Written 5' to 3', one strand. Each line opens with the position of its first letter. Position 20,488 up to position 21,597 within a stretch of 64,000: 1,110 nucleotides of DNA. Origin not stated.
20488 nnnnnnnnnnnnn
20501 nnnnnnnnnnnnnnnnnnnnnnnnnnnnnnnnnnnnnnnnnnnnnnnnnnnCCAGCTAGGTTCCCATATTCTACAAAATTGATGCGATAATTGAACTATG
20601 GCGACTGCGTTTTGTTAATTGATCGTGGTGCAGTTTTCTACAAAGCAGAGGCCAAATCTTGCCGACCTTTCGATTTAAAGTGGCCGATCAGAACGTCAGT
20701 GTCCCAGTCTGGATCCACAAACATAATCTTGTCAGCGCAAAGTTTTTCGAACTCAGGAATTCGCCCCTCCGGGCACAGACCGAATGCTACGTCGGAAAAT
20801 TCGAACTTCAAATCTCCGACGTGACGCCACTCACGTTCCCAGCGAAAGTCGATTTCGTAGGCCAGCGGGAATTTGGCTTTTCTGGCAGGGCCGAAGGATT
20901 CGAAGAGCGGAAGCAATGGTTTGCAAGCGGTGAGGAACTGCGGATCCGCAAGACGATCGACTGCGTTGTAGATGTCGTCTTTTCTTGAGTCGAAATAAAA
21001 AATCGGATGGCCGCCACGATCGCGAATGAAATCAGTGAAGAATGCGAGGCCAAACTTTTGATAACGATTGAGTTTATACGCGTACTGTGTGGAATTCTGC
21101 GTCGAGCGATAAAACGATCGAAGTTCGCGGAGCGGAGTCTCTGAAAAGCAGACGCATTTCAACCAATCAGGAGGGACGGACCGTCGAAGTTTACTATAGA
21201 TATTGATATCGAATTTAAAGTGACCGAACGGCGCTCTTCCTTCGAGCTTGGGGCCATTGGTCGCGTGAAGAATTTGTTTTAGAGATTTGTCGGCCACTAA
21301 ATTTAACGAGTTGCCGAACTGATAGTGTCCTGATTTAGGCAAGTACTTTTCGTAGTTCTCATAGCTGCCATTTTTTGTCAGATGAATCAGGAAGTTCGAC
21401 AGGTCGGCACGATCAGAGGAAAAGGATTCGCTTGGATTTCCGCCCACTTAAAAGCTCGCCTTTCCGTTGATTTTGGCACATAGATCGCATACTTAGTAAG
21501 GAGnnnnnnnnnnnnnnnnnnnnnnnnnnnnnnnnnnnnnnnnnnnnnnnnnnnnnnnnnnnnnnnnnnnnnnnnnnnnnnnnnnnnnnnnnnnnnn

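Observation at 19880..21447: AbiGi-like protein paired with an unknown membrane-anchored protein: candidate non-canonical two-gene defence module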

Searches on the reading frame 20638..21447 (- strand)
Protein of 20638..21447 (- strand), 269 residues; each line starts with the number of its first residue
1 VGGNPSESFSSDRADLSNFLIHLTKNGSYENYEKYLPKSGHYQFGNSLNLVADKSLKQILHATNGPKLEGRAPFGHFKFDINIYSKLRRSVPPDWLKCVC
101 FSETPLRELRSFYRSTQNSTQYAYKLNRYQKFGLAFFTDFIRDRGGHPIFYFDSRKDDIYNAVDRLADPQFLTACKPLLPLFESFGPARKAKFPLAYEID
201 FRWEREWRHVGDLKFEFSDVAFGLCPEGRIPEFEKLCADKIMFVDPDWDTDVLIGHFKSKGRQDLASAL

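Call 3: search_protein_families(library=pfam, proteins=[window:20638-21447:-], max_evalue=0.1)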
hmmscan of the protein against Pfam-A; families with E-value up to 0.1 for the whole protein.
window:20638-21447:- (269 aa): 1 family
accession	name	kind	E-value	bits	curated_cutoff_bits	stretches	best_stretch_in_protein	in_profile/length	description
PF10899.13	AbiGi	-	0.0093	16.4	22.4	0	123-216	42-144/185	Putative abortive phage resistance protein AbiGi, antitoxin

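Call 4: search_protein_families(library=padloc, proteins=[window:20638-21447:-], max_evalue=0.1)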
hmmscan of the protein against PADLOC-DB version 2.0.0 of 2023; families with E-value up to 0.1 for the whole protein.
window:20638-21447:- (269 aa): 0 families

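Call 5: search_protein_families(library=ncbifam, proteins=[window:20638-21447:-], max_evalue=0.1)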
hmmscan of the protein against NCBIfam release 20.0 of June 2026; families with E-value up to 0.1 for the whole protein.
window:20638-21447:- (269 aa): 0 families

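Call 6: search_protein_families(library=phrogs, proteins=[window:20638-21447:-], max_evalue=0.1)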
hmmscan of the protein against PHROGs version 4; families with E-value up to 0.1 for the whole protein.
window:20638-21447:- (269 aa): 0 families

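Call 7: find_homologous_proteins(query=window:20638-21447:-)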
Query window:20638-21447:- (269 aa): 92 proteins with E <= 0.001 among 409 candidates.
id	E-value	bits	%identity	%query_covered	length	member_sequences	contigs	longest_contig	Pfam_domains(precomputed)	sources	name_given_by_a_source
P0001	1.7e-185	633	100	100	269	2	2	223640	-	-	-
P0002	9.3e-118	411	69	100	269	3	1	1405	-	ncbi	-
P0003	9.0e-117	408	66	100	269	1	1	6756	PF10899.14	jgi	jgi:hypothetical protein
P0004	1.4e-116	407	69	100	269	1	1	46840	-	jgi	jgi:hypothetical protein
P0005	2.4e-114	400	67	99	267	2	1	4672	-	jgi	-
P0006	7.9e-114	398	66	100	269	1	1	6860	-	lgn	-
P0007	1.8e-111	390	66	99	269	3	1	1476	-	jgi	jgi:hypothetical protein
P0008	1.5e-108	381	65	100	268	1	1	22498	PF10899.14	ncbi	-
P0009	2.5e-91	324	53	100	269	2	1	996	-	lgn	-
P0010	2.4e-87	311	54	100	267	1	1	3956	-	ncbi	-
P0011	3.8e-87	310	56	99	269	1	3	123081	-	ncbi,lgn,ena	-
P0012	1.7e-86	308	52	99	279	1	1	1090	PF10899.14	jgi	jgi:hypothetical protein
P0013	2.4e-86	308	53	99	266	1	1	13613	-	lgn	-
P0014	3.1e-82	294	53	93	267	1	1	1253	PF10899.14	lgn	-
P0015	4.8e-82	294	50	100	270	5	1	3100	-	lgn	-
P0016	7.0e-81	290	50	100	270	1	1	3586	PF10899.14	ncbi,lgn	-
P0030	3.2e-75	271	48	100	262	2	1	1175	PF10899.14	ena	-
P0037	1.3e-71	259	52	86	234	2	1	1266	PF10899.14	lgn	-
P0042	6.6e-70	254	47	99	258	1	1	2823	PF10899.14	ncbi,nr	ncbi:MAG: hypothetical protein HY537_12710 [Deltaproteobacteria bacterium]|nr:hypothetical protein [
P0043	7.7e-70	254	47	100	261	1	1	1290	PF10899.14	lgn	-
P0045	2.9e-68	248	46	100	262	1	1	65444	PF10899.14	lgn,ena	-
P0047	9.9e-67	243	46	100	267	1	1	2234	PF10899.14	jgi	jgi:hypothetical protein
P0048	1.7e-65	239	45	99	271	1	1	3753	PF10899.14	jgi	jgi:hypothetical protein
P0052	8.3e-63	231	45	96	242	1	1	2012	PF10899.14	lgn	-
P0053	9.6e-63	230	44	94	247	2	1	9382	PF10899.14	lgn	-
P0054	1.3e-62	230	44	96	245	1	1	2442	PF10899.14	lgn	-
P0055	1.3e-62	230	48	77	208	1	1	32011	PF10899.14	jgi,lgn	jgi:hypothetical protein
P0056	5.8e-62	228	44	96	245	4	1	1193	PF10899.14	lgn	-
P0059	6.3e-60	221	45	99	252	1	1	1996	PF10899.14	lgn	-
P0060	6.6e-60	221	45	99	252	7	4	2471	PF10899.14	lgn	-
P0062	1.2e-57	214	43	96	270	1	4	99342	PF10899.14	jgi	jgi:hypothetical protein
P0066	4.5e-56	208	42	93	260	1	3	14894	PF10899.14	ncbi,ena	-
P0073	4.2e-52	195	43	96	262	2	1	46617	PF10899.14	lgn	-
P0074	1.3e-51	194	40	99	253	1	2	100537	PF10899.14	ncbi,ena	-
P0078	2.2e-49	187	44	96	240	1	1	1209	PF10899.14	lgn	-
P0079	2.2e-47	180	42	95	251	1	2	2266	PF10899.14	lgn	-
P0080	7.3e-47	178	49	65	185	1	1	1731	PF10899.14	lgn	-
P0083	1.7e-41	161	41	88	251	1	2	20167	PF10899.14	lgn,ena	-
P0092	1.9e-11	62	27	94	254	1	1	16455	PF10899.14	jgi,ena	-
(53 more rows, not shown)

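Call 9: find_encoding_contigs(protein=window:20638-21447:-, flank=10000, max_places=4)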
Protein window:20638-21447:- (269 aa): no gene with exactly this product is on record in the collection.

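Call 12: find_related_loci(query=A2, collection=genome_contigs, flank=6000)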
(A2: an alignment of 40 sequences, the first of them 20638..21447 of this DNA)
Query A2 (269 aa) in genome_contigs; peptide patterns used: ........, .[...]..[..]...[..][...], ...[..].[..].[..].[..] (x = any residue, [..] = any of these).
183 stretches matched a pattern; 137 encode a relative of the query (tblastn E <= 1e-3); the best 80 are kept; 80 distinct loci.
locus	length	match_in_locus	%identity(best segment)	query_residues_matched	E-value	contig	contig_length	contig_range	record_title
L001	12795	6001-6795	65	4-269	2e-110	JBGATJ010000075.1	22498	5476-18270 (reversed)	MAG: Pseudobdellovibrionaceae bacterium isolate MAG_MBR_H10.48 MBRH10-48_opera_contig_7881, whole genome shotgun sequenc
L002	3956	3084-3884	54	1-269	7e-92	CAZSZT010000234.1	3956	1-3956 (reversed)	MAG TPA_asm: uncultured Bacteriovoracaceae bacterium isolate binchicken_co277_85 genome assembly, contig: NODE_20038_len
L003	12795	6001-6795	56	3-269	2e-91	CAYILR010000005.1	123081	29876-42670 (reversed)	MAG TPA_asm: uncultured Bacteriovoracaceae bacterium isolate ERP119705_co22_306 genome assembly, contig: NODE_53_length_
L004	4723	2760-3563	47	1-269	3e-75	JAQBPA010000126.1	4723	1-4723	MAG: Bacteriovoracaceae bacterium isolate RYN_335 scaffold_1899186, whole genome shotgun sequence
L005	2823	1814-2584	47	3-269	6e-76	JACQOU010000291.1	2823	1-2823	MAG: Deltaproteobacteria bacterium isolate NC_groundwater_1289_Ag_S-0.2um_48_23 S_p2_S4_coassembly_k141_2683698, whole g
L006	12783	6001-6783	45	1-269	4e-69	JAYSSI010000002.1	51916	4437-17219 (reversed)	MAG: Pseudobdellovibrionaceae bacterium isolate GFS_12192 GFS_12192_1, whole genome shotgun sequence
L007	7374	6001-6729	42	3-253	7e-61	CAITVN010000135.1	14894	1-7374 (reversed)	MAG: Oligoflexia bacterium isolate LJ_bin-4497 genome assembly, contig: bin-4497:135/244, whole genome shotgun sequence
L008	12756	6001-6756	42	6-266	9e-60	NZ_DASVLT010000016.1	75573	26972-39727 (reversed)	MAG: Bdellovibrio sp. isolate SMAG_U3081 k141_6848, whole genome shotgun sequence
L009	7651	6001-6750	43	4-260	4e-59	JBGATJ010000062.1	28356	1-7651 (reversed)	MAG: Pseudobdellovibrionaceae bacterium isolate MAG_MBR_H10.48 MBRH10-48_opera_contig_5871, whole genome shotgun sequenc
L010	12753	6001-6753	40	4-269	1e-57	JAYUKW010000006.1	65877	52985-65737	MAG: Bdellovibrionales bacterium isolate GFS_9291 GFS_9291_5, whole genome shotgun sequence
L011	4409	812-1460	50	4-221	4e-58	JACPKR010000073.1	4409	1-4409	MAG: Deltaproteobacteria bacterium isolate NC_groundwater_500_Ag_S-0.1um_48_30 S35_SO-1_scaffold_558785, whole genome sh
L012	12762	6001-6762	41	8-266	3e-57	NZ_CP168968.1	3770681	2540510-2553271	Bdellovibrio bacteriovorus strain Bd5 chromosome, complete genome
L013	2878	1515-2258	40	12-266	4e-53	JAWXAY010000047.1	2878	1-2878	MAG: Pseudomonadota bacterium isolate MP5IB2.201 k99_1264414, whole genome shotgun sequence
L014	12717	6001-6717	40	13-259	2e-51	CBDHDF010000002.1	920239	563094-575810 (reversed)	MAG: Bdellovibrionales bacterium isolate 0a20605d-1f47-4a01-a9e2-0ce7fd87681e genome assembly, contig: contig_2, whole g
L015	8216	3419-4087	41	13-246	6e-48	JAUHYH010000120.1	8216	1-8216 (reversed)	MAG: Bacteriovoracia bacterium isolate 3_bin.48 NODE_10371_length_8216_cov_1.047966, whole genome shotgun sequence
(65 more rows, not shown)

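Call 23: search_solved_structures(query=A2, max_evalue=10, show_alignments=2)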
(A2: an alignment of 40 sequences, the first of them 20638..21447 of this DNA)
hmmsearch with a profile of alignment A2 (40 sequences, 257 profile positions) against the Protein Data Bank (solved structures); distinct sequences matched with E-value up to 10: 0.

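Call 26: search_protein_families(library=pfam, alignment_id=A2, max_evalue=0.01)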
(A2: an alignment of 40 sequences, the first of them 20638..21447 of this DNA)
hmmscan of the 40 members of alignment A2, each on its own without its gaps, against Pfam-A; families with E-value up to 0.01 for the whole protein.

A. member 1, window:20638-21447:- (269 aa): 1 family
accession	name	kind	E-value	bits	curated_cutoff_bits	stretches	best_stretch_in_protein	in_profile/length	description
PF10899.13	AbiGi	-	0.0093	16.4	22.4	0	123-216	42-144/185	Putative abortive phage resistance protein AbiGi, antitoxin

B. families by the number of members that match (of 40 scanned): 1 family
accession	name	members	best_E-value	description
PF10899.13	AbiGi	35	3.5e-09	Putative abortive phage resistance protein AbiGi, antitoxin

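Call 32: predict_structure(alignment_id=A2)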
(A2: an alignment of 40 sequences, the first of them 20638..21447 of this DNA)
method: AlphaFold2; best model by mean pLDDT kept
length: 269 residues; sequences in the alignment: 40
mean_pLDDT: 89.8   pTM: 0.87
mean pLDDT of the five models: 89.8, 89.6, 88.6, 88.5, 88.3
residues with pLDDT >= 90: 197; 70-90: 43; 50-70: 27; < 50: 2
segments of 3 or more residues with pLDDT < 50: none
pLDDT, mean of each block of 10 residues (from residue 1): 58 75 93 96 92 97 94 94 96 97 87 78 67 97 97 95 97 97 89 66 87 98 98 97 95 96 92
secondary structure, 60 per line:
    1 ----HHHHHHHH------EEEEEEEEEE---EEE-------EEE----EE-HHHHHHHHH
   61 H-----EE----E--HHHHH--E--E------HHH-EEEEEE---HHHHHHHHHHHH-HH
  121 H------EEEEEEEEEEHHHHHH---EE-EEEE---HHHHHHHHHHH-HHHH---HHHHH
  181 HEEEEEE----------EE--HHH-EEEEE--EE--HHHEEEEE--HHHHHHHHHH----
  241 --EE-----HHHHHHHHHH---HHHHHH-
elements in order: H5-12 E19-28 E32-34 E42-44 H52-61 H76-80 E97-102 H106-117 E128-137 H138-143 E150-153 H157-167 H169-172 H176-181 E182-187 E206-210 E220-224 H227-236 H250-259 H263-268

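Call 39: fold_search(model_id=the predicted structure, library=pdb)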
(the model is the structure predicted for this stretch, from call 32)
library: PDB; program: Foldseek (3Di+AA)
matches with E <= 10: 45; with E <= 0.001: 0
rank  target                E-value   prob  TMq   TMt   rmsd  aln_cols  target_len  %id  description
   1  8c7h_C                2.0e+00  0.09  0.09  0.14  16.9        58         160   21  Cryo-EM Map of the latTGF-beta LHG-10 Fab complex (released 2023-03-01)
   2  2hw2                  2.1e+00  0.02  0.13  0.22  17.5       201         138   11  Crystal structure of Rifampin ADP-ribosyl transferase in complex with Rifampin (released 2007-07-31)
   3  9hpo_L                3.2e+00  0.01  0.12  0.09  24.8       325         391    9  Docedameric RuvBL1/RuvBL2 (released 2025-12-24)
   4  5vqp_A                3.7e+00  0.04  0.09  0.07  13.9        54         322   18  Crystal structure of human pro-TGF-beta1 (released 2017-11-15)
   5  8vsd_E                3.9e+00  0.06  0.09  0.08  14.5        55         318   24  avb8/L-TGF-b1/GARP (released 2024-09-11)
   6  8rew_A                3.9e+00  0.04  0.08  0.10  15.3        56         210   21  CryoEM structure of human GARP-lTGFbeta1 in complex with a Fab fragment derived from an activating antibody. (released 2025-03-26)
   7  8zp7_B                4.2e+00  0.02  0.08  0.07  10.2        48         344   12  Cryo-EM structure of Cas5-HNH Cascade bound with sDNA, Conf1 (released 2024-12-04)
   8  8zlu_B                4.2e+00  0.02  0.08  0.06  10.2        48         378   12  Cryo-EM strcuture of Cas5-HNH Cascade,Conf1 (released 2024-12-04)
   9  9xpf_G                4.2e+00  0.01  0.08  0.07  22.4       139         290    9  The structure of sheath and tube proteins of phage Phikz (released 2026-02-11)
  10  3okr_A                4.4e+00  0.08  0.11  0.14   3.2        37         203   19  Structure of Mtb apo 2-C-methyl-D-erythritol 4-phosphate cytidyltransferase (IspD) (released 2010-10-06)
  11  9vjj_A                4.7e+00  0.03  0.09  0.08  14.8        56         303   21  Crystal Structure of human Latent TGF-beta1 in complex with SOF10 (released 2026-02-04)
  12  9cc7_A                4.7e+00  0.01  0.11  0.09  31.6       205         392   13  Bacteriophage PhiTE extended connector complex (released 2025-04-16)
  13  1ifg                  5.0e+00  0.01  0.05  0.08  10.6        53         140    9  CRYSTAL STRUCTURE OF A MONOMERIC FORM OF GENERAL PROTEASE INHIBITOR, ECOTIN IN ABSENCE OF A PROTEASE (released 2001-05-18)
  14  6uja_D                5.7e+00  0.04  0.09  0.13  15.4        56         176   21  Integrin alpha-v beta-8 in complex with pro-TGF-beta1 (released 2020-02-05)
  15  5ffo_D                5.7e+00  0.02  0.08  0.07  14.3        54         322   22  Integrin alpha V beta 6 in complex with pro-TGF-beta (released 2017-01-25)
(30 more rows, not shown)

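Call 59: search_protein_families(library=pfam, alignment_id=A3, max_evalue=0.0001)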
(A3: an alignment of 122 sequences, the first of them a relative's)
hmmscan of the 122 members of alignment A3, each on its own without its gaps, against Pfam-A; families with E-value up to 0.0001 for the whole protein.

A. member 1, L001:4814-5293:- (159 aa): 0 families

B. families by the number of members that match (of 122 scanned): 83 families (the first 25 are shown)
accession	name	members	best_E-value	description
PF01381.28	HTH_3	3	4.3e-15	Helix-turn-helix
PF13560.12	HTH_31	3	3.5e-12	Helix-turn-helix domain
PF03781.23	FGE-sulfatase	2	8.7e-45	Sulfatase-modifying factor enzyme 1-like domain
PF13635.12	DUF4143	2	1.1e-39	Domain of unknown function (DUF4143)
PF13173.12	AAA_14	2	3.2e-25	AAA domain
PF00583.31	Acetyltransf_1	2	2.2e-15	Acetyltransferase (GNAT) family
PF13508.13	Acetyltransf_7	2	5.9e-08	Acetyltransferase (GNAT) domain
PF07750.17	GcrA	2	1.2e-06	GcrA cell cycle regulator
PF00291.31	PALP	1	2e-76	Pyridoxal-phosphate dependent enzyme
PF00121.24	TIM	1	1e-72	Triosephosphate isomerase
PF00483.29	NTP_transferase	1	4.4e-60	Nucleotidyl transferase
PF00155.27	Aminotran_1_2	1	3.5e-59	Aminotransferase class I and II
PF02224.24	Cytidylate_kin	1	5.4e-56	Cytidylate kinase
PF00082.27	Peptidase_S8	1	1.1e-51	Subtilase family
PF00905.27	Transpeptidase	1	6.5e-43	Penicillin binding protein transpeptidase domain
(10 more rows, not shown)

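Call 61: fold_search(model_id=the predicted structure, library=viral)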
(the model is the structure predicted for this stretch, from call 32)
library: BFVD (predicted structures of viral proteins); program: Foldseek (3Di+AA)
matches with E <= 10: 94; with E <= 0.001: 0
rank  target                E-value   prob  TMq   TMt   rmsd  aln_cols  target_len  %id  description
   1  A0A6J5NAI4            4.8e-02  0.47  0.32  0.23  12.4       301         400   10  Uncharacterized protein [uncultured Caudovirales phage]
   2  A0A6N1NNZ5            1.1e+00  0.13  0.19  0.29  11.3       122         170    8  Uncharacterized protein [Tupanvirus soda lake]
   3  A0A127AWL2            1.4e+00  0.18  0.27  0.38   8.4       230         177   10  Uncharacterized protein [Bacillus phage SP-15]
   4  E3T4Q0                1.5e+00  0.02  0.07  0.04  11.3        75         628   13  Uncharacterized protein [Cafeteria roenbergensis virus (strain BV-PW1)]
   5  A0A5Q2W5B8            2.2e+00  0.04  0.09  0.06  11.1        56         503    9  (no name in the UniProt tables at hand)
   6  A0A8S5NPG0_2          2.4e+00  0.05  0.15  0.05   9.0       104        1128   18  Crystallin beta/gamma motif-containing protein [Myoviridae sp. ct2th6]
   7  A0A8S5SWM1            2.9e+00  0.04  0.18  0.09  13.6       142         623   10  Major tail protein [Podoviridae sp. ctUm43]
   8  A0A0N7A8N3            2.9e+00  0.01  0.06  0.08  14.2        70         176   10  (no name in the UniProt tables at hand)
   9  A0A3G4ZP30            3.2e+00  0.04  0.11  0.03  10.0        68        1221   13  Kinesin motor domain-containing protein [Terrestrivirus sp.]
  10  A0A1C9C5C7            3.2e+00  0.02  0.06  0.09  13.0        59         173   19  GIY-YIG nuclease family protein [Heterosigma akashiwo virus 01]
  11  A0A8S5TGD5            3.2e+00  0.01  0.07  0.04  13.3        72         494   14  ATPase [Phage sp. ctL4h4]
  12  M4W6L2                3.4e+00  0.03  0.09  0.17  12.4        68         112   15  Uncharacterized protein [Bacillus phage MG-B1]
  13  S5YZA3                3.4e+00  0.01  0.06  0.06  12.3        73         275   14  Uncharacterized protein [Mycobacterium phage Dylan]
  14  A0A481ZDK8            3.6e+00  0.04  0.19  0.20   9.3       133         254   12  Uncharacterized protein [Pithovirus LCPAC406]
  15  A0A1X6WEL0            3.6e+00  0.01  0.08  0.12   8.5        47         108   11  (no name in the UniProt tables at hand)
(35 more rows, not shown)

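Call 84: find_encoding_contigs(protein=P0004, flank=8000, max_places=2)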
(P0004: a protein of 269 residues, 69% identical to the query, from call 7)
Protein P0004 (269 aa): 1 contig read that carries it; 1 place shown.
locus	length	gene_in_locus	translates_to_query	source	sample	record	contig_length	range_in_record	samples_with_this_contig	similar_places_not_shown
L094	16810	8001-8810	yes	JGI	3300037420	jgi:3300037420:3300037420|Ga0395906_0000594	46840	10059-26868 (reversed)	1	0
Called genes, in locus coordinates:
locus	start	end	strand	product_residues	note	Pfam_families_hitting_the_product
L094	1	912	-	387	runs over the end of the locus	PF13289:SIR2_2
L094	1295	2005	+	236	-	-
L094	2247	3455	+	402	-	PF25680:Mom, PF12728:HTH_17 (weak)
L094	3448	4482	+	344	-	PF02899:Phage_int_SAM_1 (faint), PF00589:Phage_integrase, PF22823:MrpR_C_cat (weak)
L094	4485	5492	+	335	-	PF00589:Phage_integrase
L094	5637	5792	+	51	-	-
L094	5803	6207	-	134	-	-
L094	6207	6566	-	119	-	-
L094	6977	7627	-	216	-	-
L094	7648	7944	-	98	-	-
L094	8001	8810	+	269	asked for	-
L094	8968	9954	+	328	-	PF11185:DUF2971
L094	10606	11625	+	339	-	PF25680:Mom, PF12728:HTH_17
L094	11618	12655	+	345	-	PF00589:Phage_integrase, PF22823:MrpR_C_cat (weak)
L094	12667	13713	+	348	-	PF00589:Phage_integrase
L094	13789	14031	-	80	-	PF20594:DUF6794 (weak)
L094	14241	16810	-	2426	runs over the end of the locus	PF00801:PKD, PF18911:PKD_4, PF00801:PKD, PF18911:PKD_4, PF18911:PKD_4, PF13620:CarboxypepD_reg, PF25020:TTR_TEN1-4, PF25023:TEN_YD-shell, +7 more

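Call 85: find_encoding_contigs(protein=P0003, flank=8000, max_places=2)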
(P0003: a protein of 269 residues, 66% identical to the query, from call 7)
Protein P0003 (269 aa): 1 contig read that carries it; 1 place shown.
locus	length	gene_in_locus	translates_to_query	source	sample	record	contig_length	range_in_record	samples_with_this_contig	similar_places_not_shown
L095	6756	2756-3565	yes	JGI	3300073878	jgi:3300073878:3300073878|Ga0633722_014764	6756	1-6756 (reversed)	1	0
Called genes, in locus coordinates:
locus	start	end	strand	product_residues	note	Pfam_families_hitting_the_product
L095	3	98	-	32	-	?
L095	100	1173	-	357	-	PF05593:RHS_repeat (faint), PF25023:TEN_YD-shell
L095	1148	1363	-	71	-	-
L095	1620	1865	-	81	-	-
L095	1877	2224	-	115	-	-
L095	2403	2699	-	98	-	-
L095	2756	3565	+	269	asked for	PF10899:AbiGi (weak)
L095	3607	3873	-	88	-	PF01923:Cob_adeno_trans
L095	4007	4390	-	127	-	-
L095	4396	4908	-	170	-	-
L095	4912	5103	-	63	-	-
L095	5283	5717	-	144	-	-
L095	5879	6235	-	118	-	-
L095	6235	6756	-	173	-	?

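Call 86: find_encoding_contigs(protein=P0006, flank=8000, max_places=2)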
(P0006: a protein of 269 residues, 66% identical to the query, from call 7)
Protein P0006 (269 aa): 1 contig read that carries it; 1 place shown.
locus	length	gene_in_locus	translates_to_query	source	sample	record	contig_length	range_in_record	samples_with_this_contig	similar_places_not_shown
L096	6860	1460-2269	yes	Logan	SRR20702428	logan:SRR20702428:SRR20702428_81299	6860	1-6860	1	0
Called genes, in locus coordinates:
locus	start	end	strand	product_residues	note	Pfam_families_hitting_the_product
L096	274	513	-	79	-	-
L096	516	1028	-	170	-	-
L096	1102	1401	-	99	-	-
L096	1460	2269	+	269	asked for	-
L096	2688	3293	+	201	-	-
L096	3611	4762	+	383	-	PF25680:Mom, PF12728:HTH_17 (weak)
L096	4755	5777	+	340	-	PF00589:Phage_integrase, PF22823:MrpR_C_cat (weak)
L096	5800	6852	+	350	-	PF00589:Phage_integrase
